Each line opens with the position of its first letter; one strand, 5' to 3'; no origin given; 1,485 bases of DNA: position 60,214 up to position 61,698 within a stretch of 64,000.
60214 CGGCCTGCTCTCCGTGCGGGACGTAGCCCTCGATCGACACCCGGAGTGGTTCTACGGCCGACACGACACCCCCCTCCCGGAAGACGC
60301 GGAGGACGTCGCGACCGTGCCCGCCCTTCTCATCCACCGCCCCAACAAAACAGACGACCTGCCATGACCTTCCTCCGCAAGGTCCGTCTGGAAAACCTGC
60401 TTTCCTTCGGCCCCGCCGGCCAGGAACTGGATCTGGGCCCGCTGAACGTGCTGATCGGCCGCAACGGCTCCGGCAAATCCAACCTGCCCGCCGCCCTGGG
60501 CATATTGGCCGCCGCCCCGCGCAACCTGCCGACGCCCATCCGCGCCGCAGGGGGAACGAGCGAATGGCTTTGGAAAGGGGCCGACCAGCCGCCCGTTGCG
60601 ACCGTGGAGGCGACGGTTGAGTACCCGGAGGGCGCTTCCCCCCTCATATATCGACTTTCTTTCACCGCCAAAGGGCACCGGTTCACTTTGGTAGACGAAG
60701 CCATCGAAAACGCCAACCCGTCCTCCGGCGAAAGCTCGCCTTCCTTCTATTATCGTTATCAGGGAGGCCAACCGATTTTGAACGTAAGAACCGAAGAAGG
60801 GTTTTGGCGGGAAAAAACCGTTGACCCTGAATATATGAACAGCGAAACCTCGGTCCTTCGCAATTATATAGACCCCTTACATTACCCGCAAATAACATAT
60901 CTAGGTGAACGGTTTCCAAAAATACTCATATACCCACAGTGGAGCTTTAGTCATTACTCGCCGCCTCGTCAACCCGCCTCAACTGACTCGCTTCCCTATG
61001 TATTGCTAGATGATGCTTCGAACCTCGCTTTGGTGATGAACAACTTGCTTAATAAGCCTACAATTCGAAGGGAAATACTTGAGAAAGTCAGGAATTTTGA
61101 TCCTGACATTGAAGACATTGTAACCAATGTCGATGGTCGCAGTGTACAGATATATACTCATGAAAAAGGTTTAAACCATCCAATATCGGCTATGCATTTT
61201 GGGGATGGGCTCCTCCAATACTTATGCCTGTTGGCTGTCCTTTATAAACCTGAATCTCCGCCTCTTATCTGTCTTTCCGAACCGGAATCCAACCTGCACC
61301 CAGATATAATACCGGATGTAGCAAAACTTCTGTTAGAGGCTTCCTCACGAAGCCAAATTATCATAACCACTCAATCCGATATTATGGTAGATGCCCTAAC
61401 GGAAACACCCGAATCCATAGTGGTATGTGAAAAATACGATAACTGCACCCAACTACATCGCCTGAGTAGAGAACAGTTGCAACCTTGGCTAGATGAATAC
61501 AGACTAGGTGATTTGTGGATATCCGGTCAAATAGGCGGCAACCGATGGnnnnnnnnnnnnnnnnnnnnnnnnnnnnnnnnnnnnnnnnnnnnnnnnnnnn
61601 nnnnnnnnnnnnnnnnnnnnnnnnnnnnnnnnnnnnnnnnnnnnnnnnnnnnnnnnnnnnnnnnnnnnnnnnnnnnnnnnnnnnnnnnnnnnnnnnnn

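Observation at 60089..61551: Small protein + AAA_21-type ABC ATPase translationally coupled and docked directly onto the 5' end of the type I R-M locus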

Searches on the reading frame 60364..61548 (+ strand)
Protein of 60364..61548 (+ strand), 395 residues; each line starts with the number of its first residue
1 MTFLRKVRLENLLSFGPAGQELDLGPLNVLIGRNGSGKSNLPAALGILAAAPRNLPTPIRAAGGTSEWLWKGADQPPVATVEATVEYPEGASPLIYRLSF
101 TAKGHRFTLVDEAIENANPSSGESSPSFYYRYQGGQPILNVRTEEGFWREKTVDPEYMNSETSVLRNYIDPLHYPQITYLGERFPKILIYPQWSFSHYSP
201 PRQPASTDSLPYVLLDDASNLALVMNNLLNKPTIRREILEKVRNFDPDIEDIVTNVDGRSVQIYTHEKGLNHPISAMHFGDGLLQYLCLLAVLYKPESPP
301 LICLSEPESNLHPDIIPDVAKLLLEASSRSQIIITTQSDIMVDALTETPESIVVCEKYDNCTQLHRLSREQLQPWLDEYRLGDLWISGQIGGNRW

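Call 3: search_protein_families(library=pfam, proteins=[window:60364-61548:+], max_evalue=0.1)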
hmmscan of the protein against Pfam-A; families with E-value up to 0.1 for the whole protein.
window:60364-61548:+ (395 aa): 5 families
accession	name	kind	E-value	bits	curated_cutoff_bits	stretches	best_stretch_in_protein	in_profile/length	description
PF13304.12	AAA_21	-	1.9e-26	94.3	27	1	27-343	1-304/304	AAA domain, putative AbiEii toxin, Type IV TA system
PF13175.12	AAA_15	-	3.3e-10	40.6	32.1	2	297-342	327-374/374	AAA ATPase domain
PF02463.25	SMC_N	-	8.5e-10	38.9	40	2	3-45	1-44/220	RecF/RecN/SMC N terminal domain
PF13476.12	AAA_23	-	4.1e-05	24.8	27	1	6-41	1-35/201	AAA domain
PF11398.14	DUF2813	-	0.00039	20.3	21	0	295-345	280-328/372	Protein of unknown function (DUF2813)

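Call 4: search_protein_families(library=padloc, proteins=[window:60364-61548:+], max_evalue=0.1)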
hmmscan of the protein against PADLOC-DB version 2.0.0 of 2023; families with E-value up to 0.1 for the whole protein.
window:60364-61548:+ (395 aa): 110 families (the best 25 are shown)
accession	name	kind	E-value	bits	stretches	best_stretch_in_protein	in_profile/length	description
PDLC04177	HEC-01A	-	9.6e-146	483.8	1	2-395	3-393/393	-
PDLC04175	HEC-01A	-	4.3e-51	172.1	1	4-393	6-361/363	-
PDLC04183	HEC-01A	-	6.3e-38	128.9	2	202-393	204-401/402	-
PDLC04182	HEC-01A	-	3.1e-37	126.5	1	4-391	15-401/406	-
PDLC04178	HEC-01A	-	2.9e-31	106.9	1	2-385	7-375/399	-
PDLC04176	HEC-01A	-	5.1e-28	96.5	1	23-392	21-367/371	-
PDLC04174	HEC-01A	-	1.2e-26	91.6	1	214-392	78-260/264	-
PDLC02980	AriA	-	5.8e-26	90.2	1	27-341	1-302/304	-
PDLC04144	HEC-01B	-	1.9e-21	74.6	1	6-392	5-391/395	-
PDLC04391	PDC-M07A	-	6.1e-21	72.9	1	4-390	2-401/412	-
PDLC04184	HEC-01A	-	2.8e-20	70.8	2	202-351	232-400/464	-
PDLC04389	PDC-M07A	-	2.6e-19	67.5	2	216-383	224-416/443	-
PDLC02335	AbiLi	-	5.4e-18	63.1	1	4-369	50-264/326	AbiLi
PDLC04180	HEC-01A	-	5.5e-18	63.3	2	263-370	239-349/382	-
PDLC04393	PDC-M07A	-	2e-16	58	2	214-358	219-370/435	-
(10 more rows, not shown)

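Call 5: search_protein_families(library=ncbifam, proteins=[window:60364-61548:+], max_evalue=0.1)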
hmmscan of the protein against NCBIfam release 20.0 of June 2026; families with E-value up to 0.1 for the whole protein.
window:60364-61548:+ (395 aa): 12 families
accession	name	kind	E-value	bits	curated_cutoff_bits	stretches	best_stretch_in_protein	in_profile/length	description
NF047739.1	antiphage_MADS3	equivalog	1.3e-16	60.8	420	1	202-388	239-425/427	methylation-associated defense system AAA family ATPase MAD3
NF038234.1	retron_eff_Eco8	equivalog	4.7e-07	28.8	250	1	4-41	3-39/679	retron Eco8 family effector endonuclease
TIGR04435.1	restrict_AAA_1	hypoth_equivalog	0.00087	18.1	300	0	28-45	40-57/568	restriction system-associated AAA family ATPase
TIGR00611.2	recf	equivalog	0.003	16.8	172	1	19-49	16-45/339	DNA replication/repair protein RecF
NF041760.1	PtuA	equivalog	0.012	14.6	500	0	3-41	51-88/524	retron Ec78 anti-phage system effector ATPase PtuA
TIGR02169.1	SMC_prok_A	equivalog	0.022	12.4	729.4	1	4-42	2-40/1165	chromosome segregation protein SMC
TIGR03410.1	urea_trans_UrtE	equivalog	0.038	13.5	285.8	0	298-336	149-187/230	urea ABC transporter ATP-binding subunit UrtE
NF002244.0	PRK01156.1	equivalog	0.058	11.4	847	1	5-41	4-39/895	DNA double-strand break repair ATPase Rad50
NF040873.1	AztA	equivalog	0.059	12.9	220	0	23-45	16-38/191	zinc ABC transporter ATP-binding protein AztA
TIGR00972.1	3a0107s01c2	equivalog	0.06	12.7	343.2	0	276-338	142-202/248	phosphate ABC transporter ATP-binding protein PstB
TIGR03608.1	L_ocin_972_ABC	subfamily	0.088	12.3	254.85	0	281-342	137-196/206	putative bacteriocin export ABC transporter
NF041034.1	Rad50_Sulf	equivalog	0.088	10.6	1000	0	4-40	3-38/872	DNA double-strand break repair ATPase Rad50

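Call 7: search_protein_families(library=phrogs, proteins=[window:60364-61548:+], max_evalue=0.1)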
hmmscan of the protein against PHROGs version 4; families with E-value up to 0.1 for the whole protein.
window:60364-61548:+ (395 aa): 11 families
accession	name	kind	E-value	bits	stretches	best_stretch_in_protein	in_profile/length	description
phrog_4747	-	unknown function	4.3e-20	73.3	2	259-367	285-403/610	-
phrog_7507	-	unknown function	6.8e-07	30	1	219-343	316-451/483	-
phrog_3940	-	unknown function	1.9e-06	28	1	248-361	197-322/537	-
phrog_14430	-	unknown function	2.3e-05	24.8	1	300-357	339-397/444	-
phrog_9802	-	unknown function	3.9e-05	23.9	1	237-347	215-333/438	-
phrog_21420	-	unknown function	0.00016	21.3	1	278-345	505-573/654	-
phrog_8323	-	unknown function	0.00022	20.9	0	3-41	50-87/623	-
phrog_77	-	DNA, RNA and nucleotide metabolism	0.00025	20.6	1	4-45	298-340/967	SbcC-like subunit of palindrome specific endonuclease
phrog_5836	-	unknown function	0.00059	18.9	0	302-368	309-376/1071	-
phrog_8066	-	unknown function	0.0087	15.9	0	297-353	382-437/522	-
phrog_19212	-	unknown function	0.012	15.2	0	28-45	28-45/550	-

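Call 18: find_related_loci(query=window:60364-61548:+, collection=genome_contigs, flank=8000)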
Query window:60364-61548:+ (395 aa) in genome_contigs; peptide patterns used: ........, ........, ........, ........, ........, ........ (x = any residue, [..] = any of these).
103 stretches matched a pattern; 12 encode a relative of the query (tblastn E <= 1e-3); 12 distinct loci.
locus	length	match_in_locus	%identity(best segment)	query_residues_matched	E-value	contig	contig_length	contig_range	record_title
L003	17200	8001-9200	48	3-395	4e-126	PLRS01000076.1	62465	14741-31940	MAG: Bryobacterales bacterium isolate bog_375 73.20120700_S1D.97_contig_11174, whole genome shotgun sequence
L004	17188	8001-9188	49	3-395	9e-126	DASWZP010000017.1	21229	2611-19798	MAG TPA_asm: Bryobacteraceae bacterium isolate SMAG_U3741 k141_22848, whole genome shotgun sequence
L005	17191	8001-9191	49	3-395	7e-123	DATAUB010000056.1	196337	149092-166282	MAG TPA_asm: Bryobacteraceae bacterium isolate SMAG_U5561 k141_2971218, whole genome shotgun sequence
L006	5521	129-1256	48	27-395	5e-119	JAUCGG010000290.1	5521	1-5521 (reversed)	Desulfococcaceae bacterium HSG8 NODE_768_length_5521, whole genome shotgun sequence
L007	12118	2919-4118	49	3-393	2e-115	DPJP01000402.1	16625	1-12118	MAG TPA_asm: Armatimonadetes bacterium isolate UBA11051 contig_4767, whole genome shotgun sequence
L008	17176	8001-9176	43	1-393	2e-99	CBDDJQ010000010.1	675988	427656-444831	MAG: Vicinamibacterales bacterium isolate 129384ec-5128-4c8d-99b8-9bb019431b25 genome assembly, contig: contig_10, whole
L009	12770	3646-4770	44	3-395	6e-90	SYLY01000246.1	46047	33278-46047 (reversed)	MAG: Acidobacteria bacterium isolate F1-80-MAGs082 F1-80__c463909, whole genome shotgun sequence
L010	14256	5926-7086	40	3-393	2e-87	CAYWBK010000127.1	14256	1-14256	MAG TPA_asm: uncultured Armatimonadia bacterium isolate binchicken_co3_96 genome assembly, contig: NODE_13810_length_142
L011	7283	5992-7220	44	3-395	2e-110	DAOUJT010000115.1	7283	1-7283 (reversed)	MAG TPA_asm: Chloroflexota bacterium isolate S34_278 k113_1086390, whole genome shotgun sequence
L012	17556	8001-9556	47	2-376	2e-60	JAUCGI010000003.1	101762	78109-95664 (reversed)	Desulfobacterales bacterium HSG2 NODE_4_length_101762, whole genome shotgun sequence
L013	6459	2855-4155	44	3-382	4e-56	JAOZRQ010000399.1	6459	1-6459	MAG: Desulfobacterales bacterium isolate GMC6.concoct.52 GMC6_16896_length_6459_cov_12.751249, whole genome shotgun sequ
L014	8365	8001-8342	60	3-116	2e-36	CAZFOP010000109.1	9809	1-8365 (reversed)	MAG TPA_asm: uncultured Solibacteraceae bacterium isolate binchicken_co3_306 genome assembly, contig: NODE_22685_length_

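Call 34: search_protein_families(library=padloc, proteins=[L004:9188-9802:+, L006:1253-1861:+, L007:4125-4742:+, L004:7983-9188:+], max_evalue=0.01)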
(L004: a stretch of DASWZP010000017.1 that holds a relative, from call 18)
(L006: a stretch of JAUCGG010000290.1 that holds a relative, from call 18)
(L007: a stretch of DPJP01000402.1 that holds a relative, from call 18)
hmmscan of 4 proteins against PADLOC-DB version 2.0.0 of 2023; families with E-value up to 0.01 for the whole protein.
L004:9188-9802:+ (205 aa): 7 families
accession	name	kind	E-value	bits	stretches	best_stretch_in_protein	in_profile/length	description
PDLC04201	HEC-01B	-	4.3e-75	249.7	1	1-202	1-199/202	-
PDLC04195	HEC-01B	-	5.2e-31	106.2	1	30-197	2-178/199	-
PDLC04192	HEC-01B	-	2.1e-21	74.4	1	41-200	18-173/182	-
PDLC04199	HEC-01B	-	7.3e-21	72.8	1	44-189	2-159/203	-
PDLC04191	HEC-01B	-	6.7e-05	20.9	1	100-152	88-138/192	-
PDLC04194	HEC-01B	-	0.00016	19.5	1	104-162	89-146/204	-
PDLC04185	HEC-01B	-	0.0019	16.3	1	100-128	88-116/188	-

L006:1253-1861:+ (203 aa): 10 families
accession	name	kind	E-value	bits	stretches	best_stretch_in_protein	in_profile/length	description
PDLC04201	HEC-01B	-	5.8e-84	278.7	1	1-201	1-200/202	-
PDLC04195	HEC-01B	-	1.2e-27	95.3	1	39-197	11-180/199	-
PDLC04199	HEC-01B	-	2.2e-26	90.9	1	44-201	2-172/203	-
PDLC04192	HEC-01B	-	2.5e-22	77.5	1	41-197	18-172/182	-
PDLC04194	HEC-01B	-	2.9e-07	28.5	1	90-160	77-146/204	-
PDLC04191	HEC-01B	-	2.3e-05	22.5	1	1-190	1-173/192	-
PDLC04197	HEC-01B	-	4.7e-05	21.1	1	102-159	84-138/192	-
PDLC04193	HEC-01B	-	0.00025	19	1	89-154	71-134/195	-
PDLC04185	HEC-01B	-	0.0026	15.8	1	1-167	1-151/188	-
PDLC04210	HEC-01B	-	0.0027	15.5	1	55-138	62-150/217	-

L007:4125-4742:+ (206 aa): 12 families
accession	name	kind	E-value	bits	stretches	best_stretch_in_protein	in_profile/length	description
PDLC04201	HEC-01B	-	5.5e-66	220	1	1-195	1-198/202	-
PDLC04199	HEC-01B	-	2.9e-25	87.2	1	42-192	2-167/203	-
PDLC04195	HEC-01B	-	2.9e-17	61.3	1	39-190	13-177/199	-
PDLC04192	HEC-01B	-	2.1e-16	58.1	1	42-196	21-175/182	-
PDLC04194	HEC-01B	-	7.7e-07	27.1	1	43-156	39-144/204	-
PDLC04191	HEC-01B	-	2.2e-06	25.8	1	48-195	50-187/192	-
PDLC04210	HEC-01B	-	3.6e-06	24.9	1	31-156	40-171/217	-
PDLC04197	HEC-01B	-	5.4e-05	21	1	93-145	78-128/192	-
PDLC04202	HEC-01B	-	0.00012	20.2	1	100-157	104-165/204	-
PDLC04185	HEC-01B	-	0.00018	19.6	1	92-155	85-146/188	-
PDLC04188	HEC-01B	-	0.00072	17.3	1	102-188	130-218/230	-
PDLC04206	HEC-01B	-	0.0032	15.3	1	52-124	68-137/219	-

L004:7983-9188:+ (402 aa): 118 families (the best 25 are shown)
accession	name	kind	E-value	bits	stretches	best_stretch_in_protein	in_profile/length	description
PDLC04177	HEC-01A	-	3.5e-172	570.8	1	6-402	3-393/393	-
PDLC04175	HEC-01A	-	1.8e-55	186.4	2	179-400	139-361/363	-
PDLC04183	HEC-01A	-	9.9e-44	148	1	25-400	20-401/402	-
PDLC04178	HEC-01A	-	1.6e-40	137.4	1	6-396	7-379/399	-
PDLC04182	HEC-01A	-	1.3e-39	134.4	1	6-395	13-398/406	-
PDLC02980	AriA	-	5.3e-34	116.6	1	31-350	1-304/304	-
PDLC04176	HEC-01A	-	9.7e-33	112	2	209-394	177-362/371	-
PDLC04144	HEC-01B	-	3.3e-30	103.5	1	10-399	5-391/395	-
PDLC04174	HEC-01A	-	1.9e-28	97.5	1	219-399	76-260/264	-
PDLC04184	HEC-01A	-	5.4e-28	96.2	2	154-358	182-400/464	-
PDLC04391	PDC-M07A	-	4.8e-27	93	1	8-397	2-401/412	-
PDLC04393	PDC-M07A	-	5.3e-26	89.6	2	220-373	218-380/435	-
PDLC04392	PDC-M07A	-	1.2e-25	88.4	2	218-373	214-378/432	-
PDLC04135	mad3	-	2.9e-24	84.3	1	9-396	3-373/374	mads_3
PDLC02335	AbiLi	-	5.3e-24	82.9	1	8-372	50-260/326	AbiLi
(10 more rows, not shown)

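Call 35: search_protein_families(library=pfam, proteins=[L004:9188-9802:+, L006:1253-1861:+, L007:4125-4742:+], max_evalue=0.01)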
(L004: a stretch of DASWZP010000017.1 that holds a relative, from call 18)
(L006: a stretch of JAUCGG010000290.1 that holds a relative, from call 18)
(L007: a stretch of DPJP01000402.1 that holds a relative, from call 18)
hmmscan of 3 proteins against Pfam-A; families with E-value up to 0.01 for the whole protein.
L004:9188-9802:+ (205 aa): 1 family
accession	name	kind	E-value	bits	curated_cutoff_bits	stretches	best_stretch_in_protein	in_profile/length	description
PF14103.11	DUF4276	-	2.6e-18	67.4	30.2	1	7-199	1-191/192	Domain of unknown function (DUF4276)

L006:1253-1861:+ (203 aa): 1 family
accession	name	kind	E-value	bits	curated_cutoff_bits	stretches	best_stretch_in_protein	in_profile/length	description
PF14103.11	DUF4276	-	4.4e-24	86.2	30.2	1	8-198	1-192/192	Domain of unknown function (DUF4276)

L007:4125-4742:+ (206 aa): 1 family
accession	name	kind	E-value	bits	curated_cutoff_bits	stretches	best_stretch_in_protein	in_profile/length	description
PF14103.11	DUF4276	-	3.8e-23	83.2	30.2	1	8-193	1-191/192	Domain of unknown function (DUF4276)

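Call 53: find_encoding_contigs(protein=window:60364-61548:+, flank=10000, max_places=3)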
Protein window:60364-61548:+ (395 aa): no gene with exactly this product is on record in the collection.

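Call 54: find_homologous_proteins(query=window:60364-61548:+, max_evalue=1e-20)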
Query window:60364-61548:+ (395 aa): 7001 proteins with E <= 1e-20 among 8000 candidates; the best 120 are listed.
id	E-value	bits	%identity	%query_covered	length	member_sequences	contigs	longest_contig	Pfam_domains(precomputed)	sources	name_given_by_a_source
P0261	1.6e-237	806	89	100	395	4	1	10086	PF13175.13,PF02463.26,PF13304.13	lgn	-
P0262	4.3e-234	795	86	100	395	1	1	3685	PF13175.13,PF13476.13,PF02463.26,PF13304.13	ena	-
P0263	1.3e-233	793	87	100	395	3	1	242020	PF11398.15,PF13175.13,PF13476.13,PF02463.26,PF13304.13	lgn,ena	-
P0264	7.5e-193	659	72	100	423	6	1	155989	PF13175.13,PF13476.13,PF02463.26,PF13304.13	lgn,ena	-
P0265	3.6e-148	512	60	100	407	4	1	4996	PF11398.15,PF13175.13,PF13476.13,PF02463.26,PF13304.13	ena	-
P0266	3.2e-146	505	56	99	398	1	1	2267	PF11398.15,PF13175.13,PF13476.13,PF02463.26,PF13304.13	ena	-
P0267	3.0e-145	502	56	99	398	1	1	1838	PF11398.15,PF13175.13,PF13476.13,PF02463.26,PF13304.13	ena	-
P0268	1.4e-144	500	56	99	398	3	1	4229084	PF11398.15,PF13175.13,PF13476.13,PF02463.26,PF13304.13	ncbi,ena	-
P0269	4.1e-143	495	56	99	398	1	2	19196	PF11398.15,PF13175.13,PF13476.13,PF02463.26,PF13304.13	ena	-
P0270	5.8e-143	495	56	99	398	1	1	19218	PF11398.15,PF13175.13,PF13476.13,PF02463.26,PF13304.13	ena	-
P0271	7.3e-143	494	55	99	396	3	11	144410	PF11398.15,PF13175.13,PF13476.13,PF02463.26,PF13304.13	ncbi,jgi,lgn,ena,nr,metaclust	ncbi:MAG: AAA family ATPase [Nitrospinae bacterium]|nr:AAA family ATPase [Nitrospinota bacterium]|me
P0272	2.3e-142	493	56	99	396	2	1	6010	PF11398.15,PF13175.13,PF13476.13,PF02463.26,PF13304.13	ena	-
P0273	3.3e-142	492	56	99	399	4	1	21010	PF13175.13,PF13476.13,PF02463.26,PF13304.13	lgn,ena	-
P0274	4.7e-142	492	55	99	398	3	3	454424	PF11398.15,PF13175.13,PF13476.13,PF02463.26,PF13304.13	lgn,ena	-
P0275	7.6e-142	491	55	99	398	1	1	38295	PF11398.15,PF13175.13,PF13476.13,PF02463.26,PF13304.13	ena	-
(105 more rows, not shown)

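Call 55: find_encoding_contigs(protein=P0263, flank=10000, max_places=2)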
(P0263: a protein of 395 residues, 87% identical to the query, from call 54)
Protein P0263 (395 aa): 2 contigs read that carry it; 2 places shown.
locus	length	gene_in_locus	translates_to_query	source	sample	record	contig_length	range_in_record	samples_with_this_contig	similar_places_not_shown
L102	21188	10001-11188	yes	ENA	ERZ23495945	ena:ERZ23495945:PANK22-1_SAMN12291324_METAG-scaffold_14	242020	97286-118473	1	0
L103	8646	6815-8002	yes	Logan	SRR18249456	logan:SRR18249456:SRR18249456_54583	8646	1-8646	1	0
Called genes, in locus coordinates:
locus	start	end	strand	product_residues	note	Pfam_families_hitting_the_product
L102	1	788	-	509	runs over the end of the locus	PF12072:RNase_Y_N, PF00013:KH_1 (weak), PF01966:HD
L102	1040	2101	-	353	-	-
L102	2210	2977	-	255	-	PF07505:DUF5131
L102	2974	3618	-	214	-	PF05063:MT-A70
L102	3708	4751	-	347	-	PF00154:RecA_N, PF08423:Rad51 (faint), PF06745:ATPase (faint), PF27531:MT3502_N (weak), PF21096:RecA_C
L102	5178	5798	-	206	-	PF13563:2_5_RNA_ligase2, PF02834:LigT_PEase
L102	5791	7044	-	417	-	PF00994:MoCF_biosynth, PF18146:CinA_KH, PF02464:CinA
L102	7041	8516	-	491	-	PF00919:UPF0004, PF04055:Radical_SAM, PF18693:TRAM_2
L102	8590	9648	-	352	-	-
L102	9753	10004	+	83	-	-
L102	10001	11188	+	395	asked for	PF02463:SMC_N (faint), PF13175:AAA_15 (faint), PF13476:AAA_23 (faint), PF11398:DUF2813 (faint), PF13304:AAA_21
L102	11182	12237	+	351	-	PF12161:HsdM_N, PF02384:N6_Mtase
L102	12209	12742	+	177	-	PF02384:N6_Mtase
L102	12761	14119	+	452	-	PF01420:Methylase_S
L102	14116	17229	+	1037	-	PF04313:HSDR_N, PF04851:ResIII, PF18766:SWI2_SNF2, PF22679:T1R_D3-like, PF11867:T1RH-like_C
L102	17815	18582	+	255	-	PF08861:DUF1828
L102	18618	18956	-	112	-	-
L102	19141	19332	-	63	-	PF21748:UPF0150 (weak), PF15919:HicB_lk_antitox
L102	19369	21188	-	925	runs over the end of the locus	PF13491:FtsK_4TM, PF17854:FtsK_alpha, PF01580:FtsK_SpoIIIE, PF09397:FtsK_gamma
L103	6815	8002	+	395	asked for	PF02463:SMC_N (faint), PF13175:AAA_15 (faint), PF13476:AAA_23 (faint), PF11398:DUF2813 (faint), PF13304:AAA_21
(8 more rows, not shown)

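Call 56: find_encoding_contigs(protein=P0264, flank=10000, max_places=2)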
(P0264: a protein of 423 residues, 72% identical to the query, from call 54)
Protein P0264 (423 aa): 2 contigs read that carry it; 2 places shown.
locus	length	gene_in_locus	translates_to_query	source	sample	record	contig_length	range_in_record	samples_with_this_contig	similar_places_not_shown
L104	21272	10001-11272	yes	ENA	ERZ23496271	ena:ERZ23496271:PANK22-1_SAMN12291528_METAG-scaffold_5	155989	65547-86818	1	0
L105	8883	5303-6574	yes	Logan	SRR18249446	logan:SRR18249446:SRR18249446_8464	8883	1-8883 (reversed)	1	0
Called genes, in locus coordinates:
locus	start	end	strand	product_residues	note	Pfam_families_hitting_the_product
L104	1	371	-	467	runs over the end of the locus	PF00919:UPF0004, PF04055:Radical_SAM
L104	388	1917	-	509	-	PF12072:RNase_Y_N, PF00013:KH_1 (weak), PF01966:HD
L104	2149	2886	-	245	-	PF07505:DUF5131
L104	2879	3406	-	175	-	PF11407:RestrictionMunI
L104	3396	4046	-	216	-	PF05063:MT-A70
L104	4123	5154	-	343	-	PF00154:RecA_N, PF08423:Rad51 (faint), PF06745:ATPase (weak), PF27531:MT3502_N (weak), PF21096:RecA_C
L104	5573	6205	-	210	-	PF02834:LigT_PEase, PF13563:2_5_RNA_ligase2, PF02834:LigT_PEase (weak)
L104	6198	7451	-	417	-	PF00994:MoCF_biosynth, PF18146:CinA_KH, PF02464:CinA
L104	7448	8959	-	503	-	PF00919:UPF0004, PF04055:Radical_SAM, PF18693:TRAM_2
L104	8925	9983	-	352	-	-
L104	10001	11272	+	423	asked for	PF02463:SMC_N (weak), PF13175:AAA_15 (faint), PF13476:AAA_23 (weak), PF13304:AAA_21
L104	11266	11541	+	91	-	-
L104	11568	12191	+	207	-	-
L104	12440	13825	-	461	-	PF09587:PGA_cap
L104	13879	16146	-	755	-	PF13491:FtsK_4TM, PF17854:FtsK_alpha, PF01580:FtsK_SpoIIIE, PF09397:FtsK_gamma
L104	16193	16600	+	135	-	-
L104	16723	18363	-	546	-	PF00753:Lactamase_B, PF12706:Lactamase_B_2, PF22505:RNase_J_b_CASP, PF07521:RMMBL, PF17770:RNase_J_C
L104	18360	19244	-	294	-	PF00701:DHDPS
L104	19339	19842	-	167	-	PF00300:His_Phos_1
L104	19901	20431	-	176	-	PF01551:Peptidase_M23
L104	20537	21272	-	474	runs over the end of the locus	PF05762:VWA_CoxE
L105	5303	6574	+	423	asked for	PF02463:SMC_N (weak), PF13175:AAA_15 (faint), PF13476:AAA_23 (weak), PF13304:AAA_21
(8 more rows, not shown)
